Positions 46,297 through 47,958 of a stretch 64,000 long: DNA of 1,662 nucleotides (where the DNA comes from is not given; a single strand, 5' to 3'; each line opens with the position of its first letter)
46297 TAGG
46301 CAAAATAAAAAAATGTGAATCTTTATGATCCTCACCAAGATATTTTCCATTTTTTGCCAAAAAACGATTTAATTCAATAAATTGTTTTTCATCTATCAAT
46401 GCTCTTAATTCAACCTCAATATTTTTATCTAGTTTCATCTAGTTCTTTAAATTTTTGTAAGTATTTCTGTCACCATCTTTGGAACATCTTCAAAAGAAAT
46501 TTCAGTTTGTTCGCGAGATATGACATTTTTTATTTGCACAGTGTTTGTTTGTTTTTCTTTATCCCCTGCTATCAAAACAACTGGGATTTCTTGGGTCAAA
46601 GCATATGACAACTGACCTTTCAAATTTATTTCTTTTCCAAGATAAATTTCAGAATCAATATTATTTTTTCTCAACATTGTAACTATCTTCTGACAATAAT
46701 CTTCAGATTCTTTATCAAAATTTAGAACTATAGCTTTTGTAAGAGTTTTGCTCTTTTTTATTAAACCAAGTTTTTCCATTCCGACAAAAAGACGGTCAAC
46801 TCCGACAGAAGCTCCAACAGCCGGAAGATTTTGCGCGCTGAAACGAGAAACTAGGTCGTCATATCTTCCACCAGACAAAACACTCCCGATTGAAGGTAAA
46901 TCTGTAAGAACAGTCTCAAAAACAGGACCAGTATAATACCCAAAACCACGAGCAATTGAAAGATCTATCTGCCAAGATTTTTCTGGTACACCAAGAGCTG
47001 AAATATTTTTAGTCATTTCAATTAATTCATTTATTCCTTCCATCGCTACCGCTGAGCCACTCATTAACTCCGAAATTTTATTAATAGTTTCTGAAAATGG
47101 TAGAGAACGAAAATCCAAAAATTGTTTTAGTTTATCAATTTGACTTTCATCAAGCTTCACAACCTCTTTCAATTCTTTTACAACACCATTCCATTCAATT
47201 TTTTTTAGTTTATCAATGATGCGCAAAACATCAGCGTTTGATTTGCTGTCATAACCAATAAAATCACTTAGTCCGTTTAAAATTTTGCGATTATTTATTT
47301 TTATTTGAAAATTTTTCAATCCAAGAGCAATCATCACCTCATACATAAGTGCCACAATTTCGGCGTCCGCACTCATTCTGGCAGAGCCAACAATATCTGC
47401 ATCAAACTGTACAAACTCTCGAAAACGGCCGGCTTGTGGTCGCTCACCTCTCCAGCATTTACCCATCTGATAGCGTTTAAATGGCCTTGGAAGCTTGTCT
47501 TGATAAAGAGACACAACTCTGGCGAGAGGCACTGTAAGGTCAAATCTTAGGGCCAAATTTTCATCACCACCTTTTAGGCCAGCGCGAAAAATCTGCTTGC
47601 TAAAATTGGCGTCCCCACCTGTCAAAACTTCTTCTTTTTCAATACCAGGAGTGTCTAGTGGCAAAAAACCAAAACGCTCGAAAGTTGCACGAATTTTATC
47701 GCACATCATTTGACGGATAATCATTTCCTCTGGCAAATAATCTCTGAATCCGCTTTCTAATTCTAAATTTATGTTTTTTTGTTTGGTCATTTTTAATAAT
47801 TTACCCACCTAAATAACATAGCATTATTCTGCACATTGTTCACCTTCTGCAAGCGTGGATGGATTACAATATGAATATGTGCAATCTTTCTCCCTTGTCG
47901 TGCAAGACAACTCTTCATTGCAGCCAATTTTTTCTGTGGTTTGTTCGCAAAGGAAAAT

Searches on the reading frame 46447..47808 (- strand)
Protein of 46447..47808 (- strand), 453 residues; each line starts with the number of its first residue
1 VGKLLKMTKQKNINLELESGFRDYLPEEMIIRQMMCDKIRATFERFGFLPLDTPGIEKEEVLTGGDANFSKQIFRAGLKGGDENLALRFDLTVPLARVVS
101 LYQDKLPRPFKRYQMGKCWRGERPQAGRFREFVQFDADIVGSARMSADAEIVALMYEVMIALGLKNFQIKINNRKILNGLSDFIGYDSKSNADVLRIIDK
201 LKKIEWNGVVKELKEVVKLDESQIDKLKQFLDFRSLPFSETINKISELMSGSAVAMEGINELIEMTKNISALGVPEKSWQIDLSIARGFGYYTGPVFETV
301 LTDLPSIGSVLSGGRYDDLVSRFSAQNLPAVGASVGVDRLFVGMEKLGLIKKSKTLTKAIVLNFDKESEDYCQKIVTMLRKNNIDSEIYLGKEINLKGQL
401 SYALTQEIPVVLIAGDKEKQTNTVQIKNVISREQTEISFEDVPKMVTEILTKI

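Call 30: search_protein_families(library=pfam, proteins=[window:46447-47808:-], max_evalue=0.00001)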
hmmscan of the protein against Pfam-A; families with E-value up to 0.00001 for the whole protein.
window:46447-47808:- (453 aa): 4 families
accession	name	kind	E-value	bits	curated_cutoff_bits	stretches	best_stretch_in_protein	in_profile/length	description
PF13393.11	tRNA-synt_His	-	1.6e-44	152.9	25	1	20-340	1-308/308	Histidyl-tRNA synthetase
PF03129.25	HGTP_anticodon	-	1.6e-15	57.4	21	1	359-448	2-93/94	Anticodon binding domain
PF00587.30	tRNA-synt_2b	-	8e-08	33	29.3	1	92-289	18-110/179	tRNA synthetase class II core domain (G, H, P, S and T)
PF00152.25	tRNA-synt_2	-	3.1e-07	30.2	25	0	26-196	19-152/308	tRNA synthetases class II (D, K and N)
